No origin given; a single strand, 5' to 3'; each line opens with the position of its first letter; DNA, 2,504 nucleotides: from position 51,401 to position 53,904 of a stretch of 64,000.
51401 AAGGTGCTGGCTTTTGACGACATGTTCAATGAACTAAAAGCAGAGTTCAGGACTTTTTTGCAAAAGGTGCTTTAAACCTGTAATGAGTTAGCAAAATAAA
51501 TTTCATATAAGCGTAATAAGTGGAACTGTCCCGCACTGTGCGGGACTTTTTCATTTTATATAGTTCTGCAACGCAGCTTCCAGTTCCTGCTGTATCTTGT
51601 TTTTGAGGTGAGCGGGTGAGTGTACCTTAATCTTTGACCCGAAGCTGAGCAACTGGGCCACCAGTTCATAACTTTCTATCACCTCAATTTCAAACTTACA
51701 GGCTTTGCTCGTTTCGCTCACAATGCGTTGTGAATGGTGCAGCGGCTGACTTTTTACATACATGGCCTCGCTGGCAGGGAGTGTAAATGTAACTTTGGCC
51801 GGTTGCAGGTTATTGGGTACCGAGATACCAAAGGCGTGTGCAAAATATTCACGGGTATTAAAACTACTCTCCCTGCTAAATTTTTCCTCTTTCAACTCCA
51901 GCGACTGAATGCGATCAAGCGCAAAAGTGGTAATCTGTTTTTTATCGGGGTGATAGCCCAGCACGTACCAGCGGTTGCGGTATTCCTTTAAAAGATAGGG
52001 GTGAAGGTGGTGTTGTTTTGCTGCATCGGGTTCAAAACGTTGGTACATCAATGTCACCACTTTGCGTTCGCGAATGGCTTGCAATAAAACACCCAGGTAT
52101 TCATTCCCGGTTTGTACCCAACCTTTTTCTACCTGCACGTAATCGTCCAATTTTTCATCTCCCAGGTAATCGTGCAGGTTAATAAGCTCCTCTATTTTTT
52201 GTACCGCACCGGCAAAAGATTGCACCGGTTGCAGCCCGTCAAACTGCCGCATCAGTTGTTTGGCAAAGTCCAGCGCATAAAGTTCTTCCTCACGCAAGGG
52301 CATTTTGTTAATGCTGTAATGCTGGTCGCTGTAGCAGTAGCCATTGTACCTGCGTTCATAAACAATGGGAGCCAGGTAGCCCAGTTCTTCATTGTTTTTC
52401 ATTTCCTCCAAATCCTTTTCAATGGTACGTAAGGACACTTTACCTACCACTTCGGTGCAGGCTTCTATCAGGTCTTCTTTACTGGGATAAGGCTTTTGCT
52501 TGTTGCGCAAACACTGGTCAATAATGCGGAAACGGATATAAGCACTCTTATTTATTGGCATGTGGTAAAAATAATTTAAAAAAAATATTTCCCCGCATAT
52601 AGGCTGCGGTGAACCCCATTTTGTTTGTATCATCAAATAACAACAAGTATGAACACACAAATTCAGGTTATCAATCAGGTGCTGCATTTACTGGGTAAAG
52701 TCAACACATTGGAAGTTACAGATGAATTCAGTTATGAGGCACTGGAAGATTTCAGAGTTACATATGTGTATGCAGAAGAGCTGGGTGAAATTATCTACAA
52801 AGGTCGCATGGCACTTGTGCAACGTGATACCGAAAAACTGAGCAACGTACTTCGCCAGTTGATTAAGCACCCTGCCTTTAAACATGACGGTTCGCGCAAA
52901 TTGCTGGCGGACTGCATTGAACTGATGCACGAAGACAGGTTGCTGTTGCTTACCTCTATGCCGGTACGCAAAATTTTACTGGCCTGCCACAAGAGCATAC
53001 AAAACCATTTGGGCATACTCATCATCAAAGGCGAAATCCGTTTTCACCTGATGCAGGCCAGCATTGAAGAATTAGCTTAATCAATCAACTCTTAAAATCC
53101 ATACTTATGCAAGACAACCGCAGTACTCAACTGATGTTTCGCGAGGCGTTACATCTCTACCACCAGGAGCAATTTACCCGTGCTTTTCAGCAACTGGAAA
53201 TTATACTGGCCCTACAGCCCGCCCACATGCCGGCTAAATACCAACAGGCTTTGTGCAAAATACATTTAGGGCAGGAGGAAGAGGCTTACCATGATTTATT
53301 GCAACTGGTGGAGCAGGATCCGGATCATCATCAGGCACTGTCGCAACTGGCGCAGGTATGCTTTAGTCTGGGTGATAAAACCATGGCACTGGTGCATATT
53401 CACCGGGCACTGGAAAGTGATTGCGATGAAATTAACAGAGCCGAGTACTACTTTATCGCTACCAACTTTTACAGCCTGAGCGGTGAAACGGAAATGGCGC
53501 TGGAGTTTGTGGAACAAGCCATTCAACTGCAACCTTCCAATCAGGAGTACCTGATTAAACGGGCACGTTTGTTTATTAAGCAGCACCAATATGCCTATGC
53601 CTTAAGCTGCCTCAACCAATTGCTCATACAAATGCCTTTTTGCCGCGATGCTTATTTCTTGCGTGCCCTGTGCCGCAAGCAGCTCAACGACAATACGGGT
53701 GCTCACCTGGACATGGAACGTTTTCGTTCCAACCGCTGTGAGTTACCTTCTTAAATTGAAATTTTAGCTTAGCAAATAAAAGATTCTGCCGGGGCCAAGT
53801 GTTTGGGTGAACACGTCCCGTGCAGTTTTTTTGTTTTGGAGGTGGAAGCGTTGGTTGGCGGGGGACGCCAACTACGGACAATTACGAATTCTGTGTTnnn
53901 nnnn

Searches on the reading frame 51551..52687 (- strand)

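Call 7: search_protein_families(library=pfam, proteins=[window:51551-52687:-], max_evalue=0.1)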
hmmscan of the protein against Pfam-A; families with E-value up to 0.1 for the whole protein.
window:51551-52687:- (378 aa): 2 families
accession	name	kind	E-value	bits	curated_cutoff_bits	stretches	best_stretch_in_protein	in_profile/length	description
PF13280.12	WYL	-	1.1e-16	61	21.8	1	196-264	1-69/70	WYL domain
PF25583.1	WCX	-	1.1e-10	42.1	23.9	1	298-373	4-76/76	WCX domain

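Call 16: search_protein_families(library=padloc, proteins=[window:51551-52687:-], max_evalue=0.1)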
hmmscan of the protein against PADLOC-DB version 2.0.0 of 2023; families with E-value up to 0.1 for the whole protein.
window:51551-52687:- (378 aa): 5 families
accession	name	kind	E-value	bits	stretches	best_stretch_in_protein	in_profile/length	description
PDLC01652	WYL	-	1.1e-31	108.3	1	193-373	15-162/162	"CAS-I,CAS-II,CAS-III,CAS-IV,CAS-V,CAS-VI; associated_signaling"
PDLC01457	WYL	-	3.2e-27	93.6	1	83-361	29-229/229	"CAS-I,CAS-II,CAS-III,CAS-IV,CAS-V,CAS-VI; associated_signaling"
PDLC01766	Cas3c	-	1.3e-20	71.3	1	110-371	51-311/1009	-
PDLC01484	WYL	-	0.00068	16.9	0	340-376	400-436/437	"CAS-I,CAS-II,CAS-III,CAS-IV,CAS-V,CAS-VI; associated_signaling"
PDLC01510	WYL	-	0.00068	16.9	0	340-376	400-436/437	"CAS-I,CAS-II,CAS-III,CAS-IV,CAS-V,CAS-VI; associated_signaling"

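Call 17: search_protein_families(library=ncbifam, proteins=[window:51551-52687:-], max_evalue=0.1)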
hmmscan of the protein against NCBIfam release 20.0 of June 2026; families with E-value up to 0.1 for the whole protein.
window:51551-52687:- (378 aa): 1 family
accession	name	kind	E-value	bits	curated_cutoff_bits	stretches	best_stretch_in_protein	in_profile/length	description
NF008941.0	PRK12292.2-4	equivalog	0.096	11.6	447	0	94-206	174-284/393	ATP phosphoribosyltransferase regulatory subunit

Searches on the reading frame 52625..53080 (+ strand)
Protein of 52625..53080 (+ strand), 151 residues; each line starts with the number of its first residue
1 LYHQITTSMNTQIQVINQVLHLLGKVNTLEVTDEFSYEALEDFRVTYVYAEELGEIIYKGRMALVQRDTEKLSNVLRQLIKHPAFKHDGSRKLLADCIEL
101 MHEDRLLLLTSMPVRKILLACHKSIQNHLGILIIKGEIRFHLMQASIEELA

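Call 7: search_protein_families(library=pfam, proteins=[window:52625-53080:+], max_evalue=0.1)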
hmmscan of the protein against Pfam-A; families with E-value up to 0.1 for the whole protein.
window:52625-53080:+ (151 aa): 1 family
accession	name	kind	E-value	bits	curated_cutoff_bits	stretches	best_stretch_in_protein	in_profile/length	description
PF12781.13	AAA_9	-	0.071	12.6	27.4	1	48-115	58-128/222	ATP-binding dynein motor region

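Call 16: search_protein_families(library=padloc, proteins=[window:52625-53080:+], max_evalue=0.1)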
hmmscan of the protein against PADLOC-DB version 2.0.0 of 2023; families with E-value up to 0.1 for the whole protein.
window:52625-53080:+ (151 aa): 0 families

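Call 17: search_protein_families(library=ncbifam, proteins=[window:52625-53080:+], max_evalue=0.1)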
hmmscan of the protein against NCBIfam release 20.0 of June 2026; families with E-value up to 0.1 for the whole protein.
window:52625-53080:+ (151 aa): 0 families

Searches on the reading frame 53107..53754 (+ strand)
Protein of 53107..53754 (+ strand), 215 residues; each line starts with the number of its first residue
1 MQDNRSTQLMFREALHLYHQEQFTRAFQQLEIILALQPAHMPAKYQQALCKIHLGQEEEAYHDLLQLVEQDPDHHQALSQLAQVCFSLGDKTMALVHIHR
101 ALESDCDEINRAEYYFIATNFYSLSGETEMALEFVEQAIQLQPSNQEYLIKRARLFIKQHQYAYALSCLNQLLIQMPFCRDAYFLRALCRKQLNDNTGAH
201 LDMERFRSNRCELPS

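Call 7: search_protein_families(library=pfam, proteins=[window:53107-53754:+], max_evalue=0.1)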
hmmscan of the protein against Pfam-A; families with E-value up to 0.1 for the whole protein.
window:53107-53754:+ (215 aa): 33 families (the best 25 are shown)
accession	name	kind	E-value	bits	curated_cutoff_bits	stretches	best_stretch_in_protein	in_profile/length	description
PF07719.23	TPR_2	-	1.9e-15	56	27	0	76-105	2-31/34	Tetratricopeptide repeat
PF13371.12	TPR_9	-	2.4e-11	43.9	35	3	19-78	7-66/73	Tetratricopeptide repeat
PF14559.12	TPR_19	-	3e-11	43.9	25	2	126-185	5-64/68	Tetratricopeptide repeat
PF00515.34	TPR_1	-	3.2e-11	43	27.8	2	76-103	2-29/34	Tetratricopeptide repeat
PF13432.12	TPR_16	-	1.2e-10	42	32.7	1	151-199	2-50/65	Tetratricopeptide repeat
PF12895.13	ANAPC3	-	1.9e-09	38.1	27.2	2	11-62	29-77/82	Anaphase-promoting complex, cyclosome, subunit 3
PF13181.12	TPR_8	-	4.5e-09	36.2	25.7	1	114-145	3-34/34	Tetratricopeptide repeat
PF13431.12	TPR_17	-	1.2e-08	34.9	24.4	1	65-94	3-32/34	Tetratricopeptide repeat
PF14561.12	TPR_20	-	7e-08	33.1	25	2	25-71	6-52/90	Tetratricopeptide repeat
PF13428.12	TPR_14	-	7.9e-08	32.7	23.5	1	118-155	7-44/44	Tetratricopeptide repeat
PF12569.14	NatA_aux_su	-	2e-07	30.8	33.3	1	113-161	194-241/515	N-terminal acetyltransferase A, auxiliary subunit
PF25062.1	ARM_TT21_N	-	4.6e-07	30.2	40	1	5-179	25-201/222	Tetratricopeptide repeat protein 21 N-terminal ARM repeat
PF09295.16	ChAPs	-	6.6e-07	29.1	20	1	61-201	188-319/395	ChAPs (Chs5p-Arf1p-binding proteins)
PF23914.1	TPR_CcmH_CycH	-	7.9e-07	29.5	42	2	126-199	64-140/158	Cytochrome c-type biogenesis protein H TPR domain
PF13174.12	TPR_6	-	1.1e-05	26.2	26.3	1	43-74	2-33/33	Tetratricopeptide repeat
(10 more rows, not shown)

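Call 16: search_protein_families(library=padloc, proteins=[window:53107-53754:+], max_evalue=0.1)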
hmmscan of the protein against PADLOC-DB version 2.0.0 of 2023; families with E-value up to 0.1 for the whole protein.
window:53107-53754:+ (215 aa): 5 families
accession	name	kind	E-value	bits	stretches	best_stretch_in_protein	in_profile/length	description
PDLC04781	PDC-M71B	-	0.00013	18.8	1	118-171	156-209/515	-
PDLC01171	TPR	-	0.0016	15.5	1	7-146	160-287/504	TPR repeats containing protein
PDLC02919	HEAT-ARM_XIII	-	0.0067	11.8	1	4-103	1290-1384/1972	-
PDLC04483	PDC-M16B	-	0.0087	12.7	1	44-147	181-283/537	-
PDLC01101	PrimPol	-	0.013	12.2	1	55-119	47-102/490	adaptation polymerase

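Call 17: search_protein_families(library=ncbifam, proteins=[window:53107-53754:+], max_evalue=0.1)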
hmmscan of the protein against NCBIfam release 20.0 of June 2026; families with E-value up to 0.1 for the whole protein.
window:53107-53754:+ (215 aa): 31 families (the best 25 are shown)
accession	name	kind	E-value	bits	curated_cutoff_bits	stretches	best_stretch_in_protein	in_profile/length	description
TIGR02917.1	PEP_TPR_lipo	equivalog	7.1e-17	60.6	312.2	2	9-106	263-360/899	XrtA/PEP-CTERM system TPR-repeat protein PrsT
NF040959.1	MamA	equivalog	1.2e-12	47.7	200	2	3-109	67-173/204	magnetosome protein MamA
NF047558.1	TPR_END_plus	domain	1.3e-10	41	32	2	121-148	8-35/56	TPR end-of-group domain-containing protein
NF052312.1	T9SS_PorW_SprE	equivalog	1.9e-08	33.5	250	1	18-151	115-254/716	type IX secretion system periplasmic lipoprotein PorW/SprE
NF052415.1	T3SS_chap_SctY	equivalog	2.7e-08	34.3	70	1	67-140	32-105/106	type III secretion apparatus assembly chaperone SctY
TIGR02521.1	type_IV_pilW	equivalog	2.2e-07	30.6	154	1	16-100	108-194/234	type IV pilus biogenesis/stability protein PilW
NF008520.0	PRK11447.1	equivalog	3.7e-06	25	858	1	44-163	272-387/1157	cellulose synthase complex outer membrane protein BcsC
NF008757.0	PRK11788.1-5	equivalog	8.1e-06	25.2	363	2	14-144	187-314/388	lipopolysaccharide assembly protein LapB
TIGR03939.1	PGA_TPR_OMP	equivalog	8.4e-06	24.3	366.65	1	20-119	99-199/800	poly-beta-1,6 N-acetyl-D-glucosamine export porin PgaA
TIGR02552.1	LcrH_SycD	equivalog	2.2e-05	24.2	104.8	2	14-83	59-130/136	SycD/LcrH family type III secretion system chaperone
NF033920.0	C39_PA2778_fam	equivalog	2.2e-05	24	150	1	7-103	156-252/255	PA2778 family cysteine peptidase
TIGR00990.1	3a0801s09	subfamily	5.2e-05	22.1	757.25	1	35-121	325-415/615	mitochondrial import receptor subunit TOM70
NF040561.1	PrimPol_Msp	equivalog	6e-05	21.8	200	1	127-196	6-75/515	CRISPR-associated primase-polymerase type A1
NF002725.1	PRK02603.1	equivalog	7.4e-05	22.8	143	1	89-160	49-120/173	photosystem I assembly protein Ycf3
TIGR04510.1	mod_pep_cyc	subfamily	0.00017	20.3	400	1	8-185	464-642/814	putative peptide modification system cyclase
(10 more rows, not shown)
